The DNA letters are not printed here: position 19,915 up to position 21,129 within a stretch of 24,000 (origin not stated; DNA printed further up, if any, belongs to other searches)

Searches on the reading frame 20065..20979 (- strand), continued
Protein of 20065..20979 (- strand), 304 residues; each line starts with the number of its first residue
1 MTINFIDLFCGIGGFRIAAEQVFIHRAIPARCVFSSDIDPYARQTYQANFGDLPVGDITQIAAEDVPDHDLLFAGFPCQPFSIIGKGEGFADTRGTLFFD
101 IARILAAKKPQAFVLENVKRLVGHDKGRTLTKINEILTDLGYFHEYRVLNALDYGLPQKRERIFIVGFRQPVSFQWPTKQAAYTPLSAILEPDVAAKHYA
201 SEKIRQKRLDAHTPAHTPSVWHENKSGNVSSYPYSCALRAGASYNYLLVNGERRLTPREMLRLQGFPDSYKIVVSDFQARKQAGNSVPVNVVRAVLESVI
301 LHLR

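Call 21: find_related_loci(query=window:20065-20979:-, collection=genome_contigs, flank=10000)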
Query window:20065-20979:- (304 aa) in genome_contigs; peptide patterns used: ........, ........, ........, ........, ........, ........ (x = any residue, [..] = any of these).
600 stretches matched a pattern (row limit reached: there are more); 462 encode a relative of the query (tblastn E <= 1e-3); the best 80 are kept; 80 distinct loci.
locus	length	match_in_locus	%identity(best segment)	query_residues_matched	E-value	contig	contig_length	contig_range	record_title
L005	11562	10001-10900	77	1-300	2e-162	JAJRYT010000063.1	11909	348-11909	MAG: Chloroflexota bacterium isolate Dive96_bin3.68 k141_986039, whole genome shotgun sequence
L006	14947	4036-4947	69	1-304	8e-143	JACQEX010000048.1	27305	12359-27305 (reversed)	MAG: Nitrospinota bacterium isolate NC_groundwater_1032_Pr1_S-0.65um_54_26 Montesol18_Sp65_coassembly_scaffold_367483, w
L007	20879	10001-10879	69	3-295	1e-140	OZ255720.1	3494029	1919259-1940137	MAG: Gilvibacter sp. isolate a9052ea4-757a-456f-828b-fd418c90d347 genome assembly, chromosome: 1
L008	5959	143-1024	70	3-296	6e-140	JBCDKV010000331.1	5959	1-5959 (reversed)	MAG: Bacteroidota bacterium isolate P01_H01_bin.69 k141_436591_length_5959_cov_15.8197, whole genome shotgun sequence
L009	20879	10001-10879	68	3-295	2e-139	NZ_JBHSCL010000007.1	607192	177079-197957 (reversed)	Flagellimonas marina strain CGMCC 1.15774 platanus_K_default_7, whole genome shotgun sequence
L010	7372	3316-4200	69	3-297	2e-139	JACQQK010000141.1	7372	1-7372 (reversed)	MAG: Nitrospinota bacterium isolate NC_groundwater_1331_Ag_S-0.2um_58_131 S_p2_S4_coassembly_k141_2833756, whole genome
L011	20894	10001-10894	67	3-300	7e-139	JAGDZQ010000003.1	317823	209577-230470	MAG: Cyclobacteriaceae bacterium isolate FR12bac4 FR12DL_contig_186, whole genome shotgun sequence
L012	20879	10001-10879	68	3-295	6e-139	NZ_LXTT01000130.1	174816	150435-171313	Allomuricauda sp. CP2A contig-1000015, whole genome shotgun sequence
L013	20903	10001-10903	66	3-303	3e-138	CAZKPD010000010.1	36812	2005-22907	MAG TPA_asm: uncultured Rikenellaceae bacterium isolate binchicken_co39_483 genome assembly, contig: NODE_2705_length_36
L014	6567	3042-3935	67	3-300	3e-138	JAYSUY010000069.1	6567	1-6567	MAG: Saprospiraceae bacterium isolate GFS_12690 GFS_12690_68, whole genome shotgun sequence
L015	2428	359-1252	66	3-300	7e-146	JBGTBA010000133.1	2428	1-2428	MAG: Flavobacteriaceae bacterium isolate JTS-AC86 k141_79991, whole genome shotgun sequence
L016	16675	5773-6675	65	3-303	1e-137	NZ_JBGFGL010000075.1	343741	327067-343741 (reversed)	Psychroserpens sp. XS_ASV72 k141_93, whole genome shotgun sequence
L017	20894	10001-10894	66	3-300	1e-137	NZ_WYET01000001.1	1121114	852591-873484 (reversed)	Flagellimonas chongwuensis strain HICW HICW_ctg0002, whole genome shotgun sequence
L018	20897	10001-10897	69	3-300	2e-137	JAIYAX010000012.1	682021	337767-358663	MAG: Cytophagaceae bacterium isolate E1_MAG_00017 pond_E1_MAG_00017_000000000020, whole genome shotgun sequence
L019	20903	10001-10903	65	3-303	3e-137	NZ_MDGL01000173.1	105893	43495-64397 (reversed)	Maribacter sp. 4G9 scaffold76_cov693_read244, whole genome shotgun sequence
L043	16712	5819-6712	64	3-300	5e-135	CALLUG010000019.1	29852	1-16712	MAG: uncultured Flavobacteriaceae bacterium isolate H1_Bin_MAXBIN__077_sub_1 genome assembly, contig: c_000000087559, wh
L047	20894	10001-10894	66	3-300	1e-134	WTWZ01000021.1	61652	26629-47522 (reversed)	MAG: Prolixibacteraceae bacterium isolate X3_MetaBAT.42 scaffold_739, whole genome shotgun sequence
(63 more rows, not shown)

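Call 25: search_protein_families(library=pfam, proteins=[L047:10966-11715:+, L009:10969-11721:+, L004:11163-11693:+], max_evalue=0.1)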
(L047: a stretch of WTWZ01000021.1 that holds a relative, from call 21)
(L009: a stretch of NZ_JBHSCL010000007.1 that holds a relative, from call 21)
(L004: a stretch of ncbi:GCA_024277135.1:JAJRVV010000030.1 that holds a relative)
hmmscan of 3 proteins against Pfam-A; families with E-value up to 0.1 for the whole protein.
L047:10966-11715:+ (249 aa): 0 families

L009:10969-11721:+ (250 aa): 1 family
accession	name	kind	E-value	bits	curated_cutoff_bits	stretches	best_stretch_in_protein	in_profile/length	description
PF17404.7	Nrap_D3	-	0.027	15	23.1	1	173-222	108-158/160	Nrap protein domain 3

L004:11163-11693:+ (176 aa): 0 families

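Call 26: search_solved_structures(query=L047:10966-11715:+, max_evalue=1, show_alignments=1)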
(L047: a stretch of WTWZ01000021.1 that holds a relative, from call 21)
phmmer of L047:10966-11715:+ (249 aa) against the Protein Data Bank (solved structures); distinct sequences matched with E-value up to 1: 0.

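Call 27: search_protein_families(library=ncbifam, proteins=[L047:10966-11715:+, L009:10969-11721:+, L004:11163-11693:+], max_evalue=0.1)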
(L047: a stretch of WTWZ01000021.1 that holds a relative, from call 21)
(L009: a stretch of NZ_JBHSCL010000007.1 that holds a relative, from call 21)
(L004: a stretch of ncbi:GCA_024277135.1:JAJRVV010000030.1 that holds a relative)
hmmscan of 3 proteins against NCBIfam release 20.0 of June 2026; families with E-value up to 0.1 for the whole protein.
L047:10966-11715:+ (249 aa): 0 families

L009:10969-11721:+ (250 aa): 0 families

L004:11163-11693:+ (176 aa): 0 families

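Call 28: search_dna_similar(query=L047:10966-11715:+, collection=plasmids, mode=protein, max_evalue=0.001)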
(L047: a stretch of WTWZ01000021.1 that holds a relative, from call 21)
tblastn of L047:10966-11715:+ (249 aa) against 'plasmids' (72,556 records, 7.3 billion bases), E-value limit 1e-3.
No match.

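Call 29: find_homologous_proteins(query=L047:10966-11715:+, max_evalue=0.00001)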
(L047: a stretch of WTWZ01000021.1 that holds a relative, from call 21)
Query L047:10966-11715:+ (249 aa): 1710 proteins with E <= 0.00001 among 1878 candidates; the best 120 are listed.
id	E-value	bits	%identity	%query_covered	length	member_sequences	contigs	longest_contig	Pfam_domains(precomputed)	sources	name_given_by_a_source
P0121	1.2e-150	518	91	100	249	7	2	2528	-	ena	-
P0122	2.0e-147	507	90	100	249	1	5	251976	-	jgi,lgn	jgi:hypothetical protein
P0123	4.3e-147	506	89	100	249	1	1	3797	-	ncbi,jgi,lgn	jgi:hypothetical protein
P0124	3.2e-135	467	83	100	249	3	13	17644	-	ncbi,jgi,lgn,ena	jgi:hypothetical protein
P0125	4.9e-135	467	82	100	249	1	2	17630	-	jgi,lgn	-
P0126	7.8e-135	466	82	100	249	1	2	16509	-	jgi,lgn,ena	-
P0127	2.0e-134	465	80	100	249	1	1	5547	-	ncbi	-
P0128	1.0e-131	456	80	98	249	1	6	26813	-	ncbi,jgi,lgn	jgi:hypothetical protein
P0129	2.7e-131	455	80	98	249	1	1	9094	-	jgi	-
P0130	3.6e-131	454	79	100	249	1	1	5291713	-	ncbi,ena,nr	nr:hypothetical protein [uncultured Draconibacterium sp.]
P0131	5.5e-131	454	79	100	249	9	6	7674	-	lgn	-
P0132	8.7e-131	453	80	98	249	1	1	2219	-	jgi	jgi:hypothetical protein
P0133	1.2e-130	452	79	100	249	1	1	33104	-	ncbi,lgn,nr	ncbi:MAG: hypothetical protein Q8M08_00775 [Bacteroidales bacterium]|nr:hypothetical protein [Bacter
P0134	1.9e-130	452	80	100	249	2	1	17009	-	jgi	-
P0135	2.6e-127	442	78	98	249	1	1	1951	-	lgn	-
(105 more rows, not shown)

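Call 33: search_dna_similar(query=window:20065-20979:-, collection=plasmids, mode=protein, max_evalue=1e-40, max_rows=15)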
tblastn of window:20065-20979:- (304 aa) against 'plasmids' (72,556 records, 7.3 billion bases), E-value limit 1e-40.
Records with a match: 147; places in all: 156; records where one place covers at least 80% of the query: 129.
Best place of each record, by identity: <60% 147.
By first word of the organism name: Escherichia 37; Acinetobacter 16; Shigella 7; Rhizobium 6; Salmonella 4; Enterobacter 4; Bacillus 4; Pseudosulfitobacter 4; Arthrobacter 3; Agrobacterium 3; and 45 more.
By predicted mobility (MOB-suite, as given by PLSDB): mobilizable 76; non-mobilizable 53; conjugative 18.
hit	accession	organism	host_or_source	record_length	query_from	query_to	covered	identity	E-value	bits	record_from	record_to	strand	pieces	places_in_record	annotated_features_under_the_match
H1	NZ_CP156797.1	Acinetobacter sp. ANC 7912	cattle,whole organism,cattle feces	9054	1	304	100%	57.8%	6e-107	348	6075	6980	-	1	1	DNA cytosine methyltransferase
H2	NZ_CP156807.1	Acinetobacter sp. ANC 7881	cattle,whole organism,cattle feces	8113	1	304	100%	57.5%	8e-107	348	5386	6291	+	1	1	DNA cytosine methyltransferase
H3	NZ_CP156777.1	Acinetobacter sp. ANC 7955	cattle,whole organism,cattle feces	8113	1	304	100%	57.5%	8e-107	348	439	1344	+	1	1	DNA cytosine methyltransferase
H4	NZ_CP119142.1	Neisseria gonorrhoeae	Homo sapiens,whole organism,synovial ...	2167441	6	303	98%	57.8%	6e-104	340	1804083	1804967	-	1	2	none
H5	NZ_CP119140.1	Neisseria gonorrhoeae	Homo sapiens,whole organism,blood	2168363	6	303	98%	57.8%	6e-104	340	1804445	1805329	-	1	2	none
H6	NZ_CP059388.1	Acinetobacter baumannii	Homo sapiens,mixed culrure,respiratory ...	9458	5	304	99%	45.4%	6e-68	236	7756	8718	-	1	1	DNA cytosine methyltransferase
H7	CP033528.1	Acinetobacter pittii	Homo sapiens,Bacterial culture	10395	5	304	99%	45.4%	1e-67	235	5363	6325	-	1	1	none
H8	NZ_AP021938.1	Acinetobacter pittii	-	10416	5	304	99%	45.4%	1e-67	235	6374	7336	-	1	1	DNA cytosine methyltransferase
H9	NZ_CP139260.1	Acinetobacter pittii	Homo sapiens,urine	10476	5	304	99%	45.4%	1e-67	235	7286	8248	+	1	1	DNA cytosine methyltransferase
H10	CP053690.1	Arthrobacter citreus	pure culture,soil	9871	5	304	99%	44.6%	4e-73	251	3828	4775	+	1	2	dcm: DNA (cytosine-5-)-methyltransferase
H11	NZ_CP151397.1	Shigella sonnei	-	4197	5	303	98%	44.6%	9e-70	241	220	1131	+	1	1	dcm: DNA (cytosine-5-)-methyltransferase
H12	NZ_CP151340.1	Shigella sonnei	-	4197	5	303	98%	44.6%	1e-69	241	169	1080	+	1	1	none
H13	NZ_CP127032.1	Escherichia coli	Homo sapiens,stool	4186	5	303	98%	44.6%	1e-69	240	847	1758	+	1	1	dcm: DNA (cytosine-5-)-methyltransferase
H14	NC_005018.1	Klebsiella pneumoniae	-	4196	5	303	98%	44.6%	1e-69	240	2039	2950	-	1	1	dcm: DNA (cytosine-5-)-methyltransferase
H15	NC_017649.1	Escherichia coli O7:K1 str. CE10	Homo sapiens,cerebrospinal fluid of a ...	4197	5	303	98%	44.6%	1e-69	240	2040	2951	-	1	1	dcm: DNA (cytosine-5-)-methyltransferase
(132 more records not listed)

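Call 34: search_dna_similar(query=window:20065-20979:-, collection=phages, mode=protein, max_evalue=1e-40, max_rows=15)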
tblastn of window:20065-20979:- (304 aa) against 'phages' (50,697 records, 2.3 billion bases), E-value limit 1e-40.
Records with a match: 201; places in all: 202; records where one place covers at least 80% of the query: 194.
Best place of each record, by identity: 60-80% 1; <60% 200.
By first word of the organism name: Klebsiella 113; Enterobacter 20; Cronobacter 13; Citrobacter 11; Escherichia 9; Bacteriophage 8; Streptococcus 6; Burkholderia 2; Pseudotevenvirus 2; Raoultella 2; and 11 more.
By host as written in the record: Klebsiella pneumoniae 53; - 23; Klebsiella sp. M5a1 9; Enterobacter cloacae 7; Klebsiella pneumoniae JHCK1 (BEI NR-48976) 6; Cronobacter sakazakii 6; Cronobacter sakazakii ATCC BAA894 5; Klebsiella pneumoniae KBN10P05309 (clinical isolate) 4; and 62 more.
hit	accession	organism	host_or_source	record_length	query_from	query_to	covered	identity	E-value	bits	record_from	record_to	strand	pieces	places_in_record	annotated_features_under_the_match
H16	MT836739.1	Bacteriophage sp.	human fecal samples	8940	3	300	98%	64.7%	2e-124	397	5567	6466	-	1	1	record has no annotation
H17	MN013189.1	Microcystis phage Mic1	Cyanobacteria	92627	2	303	99%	43.2%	1e-60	213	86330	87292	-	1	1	DNA (cytosine-5)-methyltransferase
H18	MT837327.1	Bacteriophage sp.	human fecal samples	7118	4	303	99%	43.4%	9e-64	223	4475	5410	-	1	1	record has no annotation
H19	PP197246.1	Terrisporobacter phage TPDSL_ph1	Terrisporobacter petrolearius DSL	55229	1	299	98%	43.2%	1e-70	242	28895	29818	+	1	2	DNA methyltransferase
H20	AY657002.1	Streptococcus phage phi1207.3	Streptococcus pyogenes 2812A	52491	1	304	100%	42.2%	1e-65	228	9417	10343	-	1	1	spyIM: C-5 cytosine-specific DNA methylase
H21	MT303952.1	Streptococcus phage phi29862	Streptococcus pyogenes MGAS29862 ...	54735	1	304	100%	42.2%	1e-65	228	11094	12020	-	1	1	composite element phi29862 encoding mefA and msrD providing M ... | type II restriction-modification system modification protein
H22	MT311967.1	Streptococcus phage phi29854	Streptococcus pyogenes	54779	1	304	100%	42.2%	1e-65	228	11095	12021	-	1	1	composite element phi29854 encoding mef(A) and msr(D) providing M ... | type II restriction-modification system modification protein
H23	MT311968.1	Streptococcus phage phi29961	Streptococcus pyogenes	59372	1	304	100%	42.2%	1e-65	228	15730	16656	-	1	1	composite mobile genetic element phi29661 encoding mef(A) and msr(D) ... | hpaIIM: type II restriction-modification system modification protein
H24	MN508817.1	Yersinia phage JC221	Yersinia pestis EV76-CN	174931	3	299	98%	42.9%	9e-63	220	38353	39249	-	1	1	cytosine-specific methyltransferase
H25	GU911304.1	Burkholderia phage KL3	Burkholderia ambifaria strain LMG 17828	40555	5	304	99%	41.8%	2e-58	207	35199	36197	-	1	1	47: gp47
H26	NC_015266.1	Burkholderia phage KL3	Burkholderia ambifaria strain LMG 17828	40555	5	304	99%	41.8%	2e-58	207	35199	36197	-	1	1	47: DNA methyltransferase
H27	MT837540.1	Bacteriophage sp.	human fecal samples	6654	5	303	98%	41.8%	4e-60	212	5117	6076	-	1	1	record has no annotation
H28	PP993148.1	Klebsiella phage vB_KleM_kp20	Klebsiella michiganensis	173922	3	303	99%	40.9%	5e-51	225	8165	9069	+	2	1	hypothetical protein (x2) | membrane protein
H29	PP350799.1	Klebsiella phage KP5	Klebsiella pneumoniae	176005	3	299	98%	41.4%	3e-63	221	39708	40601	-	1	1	hypothetical protein (x2)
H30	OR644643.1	Klebsiella phage NU-KP11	Klebsiella pneumoniae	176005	3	299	98%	41.4%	3e-63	221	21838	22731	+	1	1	hypothetical protein (x2)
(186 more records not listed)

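Call 35: get_annotated_region(hit=H4, flank=4000)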
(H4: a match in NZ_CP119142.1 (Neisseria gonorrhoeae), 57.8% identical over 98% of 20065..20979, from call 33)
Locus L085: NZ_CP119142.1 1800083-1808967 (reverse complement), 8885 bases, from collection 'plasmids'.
description: Neisseria gonorrhoeae strain 2022NG-0032 plasmid p2022NG-0032_1, complete sequence
organism: Neisseria gonorrhoeae (NCBI taxid 485)
taxonomy: Bacteria; Pseudomonadota; Betaproteobacteria; Neisseriales; Neisseriaceae; Neisseria; Neisseria gonorrhoeae
host: -; source: Homo sapiens,whole organism,synovial fluid; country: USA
typing (MOB-suite, as given by PLSDB): non-mobilizable
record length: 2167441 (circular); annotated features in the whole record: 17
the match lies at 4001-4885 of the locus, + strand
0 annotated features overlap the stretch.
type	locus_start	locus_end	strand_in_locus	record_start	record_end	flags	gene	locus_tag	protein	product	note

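Call 36: get_annotated_region(hit=H1, flank=4000)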
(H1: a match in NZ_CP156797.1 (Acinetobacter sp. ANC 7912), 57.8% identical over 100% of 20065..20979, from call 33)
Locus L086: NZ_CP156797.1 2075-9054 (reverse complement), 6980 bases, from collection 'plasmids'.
description: Acinetobacter sp. ANC 7912 plasmid pANC7912.2, complete sequence
organism: Acinetobacter sp. ANC 7912 (NCBI taxid 3151490)
taxonomy: Bacteria; Pseudomonadota; Gammaproteobacteria; Moraxellales; Moraxellaceae; Acinetobacter; Acinetobacter sp. ANC 7912
host: -; source: cattle,whole organism,cattle feces; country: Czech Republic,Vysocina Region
typing (MOB-suite, as given by PLSDB): non-mobilizable; replicon rep_cluster_1247
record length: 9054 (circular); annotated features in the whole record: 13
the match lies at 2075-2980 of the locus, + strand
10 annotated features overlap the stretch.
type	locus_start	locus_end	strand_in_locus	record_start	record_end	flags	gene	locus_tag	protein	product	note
CDS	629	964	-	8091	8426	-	-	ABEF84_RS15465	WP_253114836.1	hypothetical protein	-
CDS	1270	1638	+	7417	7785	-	-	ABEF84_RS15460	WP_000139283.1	LysR family transcriptional regulator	-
CDS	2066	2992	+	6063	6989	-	-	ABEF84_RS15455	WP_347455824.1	DNA cytosine methyltransferase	-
CDS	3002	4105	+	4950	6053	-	-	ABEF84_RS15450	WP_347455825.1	HaeII family restriction endonuclease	-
CDS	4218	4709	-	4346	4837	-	-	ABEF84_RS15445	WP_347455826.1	hypothetical protein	-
CDS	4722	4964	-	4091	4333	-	-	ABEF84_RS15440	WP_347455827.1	tellurium resistance protein TerC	-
CDS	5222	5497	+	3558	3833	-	-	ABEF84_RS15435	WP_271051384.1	hypothetical protein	-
CDS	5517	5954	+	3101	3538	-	-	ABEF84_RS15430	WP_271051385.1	hypothetical protein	-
CDS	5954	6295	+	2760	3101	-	-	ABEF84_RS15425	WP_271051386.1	hypothetical protein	-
CDS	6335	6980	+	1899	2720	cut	-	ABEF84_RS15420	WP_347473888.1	hypothetical protein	-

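Call 41: search_protein_families(library=pfam, proteins=[L085:4933-5985:+, L085:2781-3935:+, L086:3002-4105:+, L085:5992-7422:+])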
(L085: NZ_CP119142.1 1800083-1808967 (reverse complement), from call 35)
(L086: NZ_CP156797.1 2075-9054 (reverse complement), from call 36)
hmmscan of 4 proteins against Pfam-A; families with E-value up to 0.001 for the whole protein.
L085:4933-5985:+ (350 aa): 1 family
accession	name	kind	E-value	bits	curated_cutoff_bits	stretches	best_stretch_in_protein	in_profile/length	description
PF09554.16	RE_HaeII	-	3.9e-190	631.8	25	1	8-343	1-338/338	HaeII restriction endonuclease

L085:2781-3935:+ (384 aa): 4 families
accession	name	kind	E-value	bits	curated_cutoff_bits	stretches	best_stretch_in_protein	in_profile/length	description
PF01018.28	GTP1_OBG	-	1e-60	204.3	27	1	4-158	1-155/155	GTP1/OBG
PF01926.29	MMR_HSR1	-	5.4e-26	91.4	21.9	1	161-285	1-113/113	50S ribosome-binding GTPase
PF02421.24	FeoB_N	-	2.1e-09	37.5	27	1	162-217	3-57/156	Ferrous iron transport protein B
PF03308.22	MeaB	-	6.6e-06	25.8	23.1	0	281-363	176-252/273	Methylmalonyl Co-A mutase-associated GTPase MeaB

L086:3002-4105:+ (367 aa): 1 family
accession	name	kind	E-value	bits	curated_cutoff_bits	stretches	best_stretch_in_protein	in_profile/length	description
PF09554.16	RE_HaeII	-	1.3e-138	462.3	25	1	7-345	1-338/338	HaeII restriction endonuclease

L085:5992-7422:+ (476 aa): 6 families
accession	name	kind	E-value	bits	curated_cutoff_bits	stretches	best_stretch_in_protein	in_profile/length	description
PF01406.26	tRNA-synt_1e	-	5.2e-132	440.2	27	1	18-332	2-300/301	tRNA synthetases class I (C) catalytic domain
PF09190.17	DALR_2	-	1.2e-13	51.8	22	1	362-410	1-57/57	DALR domain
PF09334.17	tRNA-synt_1g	-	1.1e-12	47.9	20.1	2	274-316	316-358/391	tRNA synthetases class I (M)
PF23493.1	CysS_C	-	1.2e-07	32.1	23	1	429-474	6-51/51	Cysteinyl-tRNA ligase anticodon binding domain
PF01921.24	tRNA-synt_1f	-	2.8e-07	30.2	27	1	278-317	274-314/360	tRNA synthetases class I (K)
PF00133.28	tRNA-synt_1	-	4.4e-06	26.2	22.7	1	274-322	363-412/414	tRNA synthetases class I (I, L, M and V)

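Call 54: predict_structure(alignment_id=A1)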
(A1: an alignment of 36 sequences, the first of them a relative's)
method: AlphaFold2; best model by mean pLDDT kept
length: 249 residues; sequences in the alignment: 36
mean_pLDDT: 81.8   pTM: 0.77
mean pLDDT of the five models: 81.8, 81.6, 80.9, 80.3, 78.4
residues with pLDDT >= 90: 113; 70-90: 92; 50-70: 23; < 50: 21
segments of 3 or more residues with pLDDT < 50: 1-13, 68-71, 75-78
pLDDT, mean of each block of 10 residues (from residue 1): 31 61 92 93 80 86 55 47 86 90 78 89 92 80 78 94 87 95 95 92 84 92 91 94 84
secondary structure, 60 per line:
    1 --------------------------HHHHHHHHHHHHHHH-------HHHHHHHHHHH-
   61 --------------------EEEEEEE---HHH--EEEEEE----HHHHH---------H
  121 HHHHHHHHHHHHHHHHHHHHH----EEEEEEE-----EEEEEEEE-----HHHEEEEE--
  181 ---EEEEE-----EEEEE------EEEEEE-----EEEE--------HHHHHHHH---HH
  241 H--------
elements in order: H27-41 H49-59 E81-87 E96-101 H106-110 H120-141 E146-152 E158-165 E174-178 E184-188 E194-198 E205-210 E216-219 H228-235
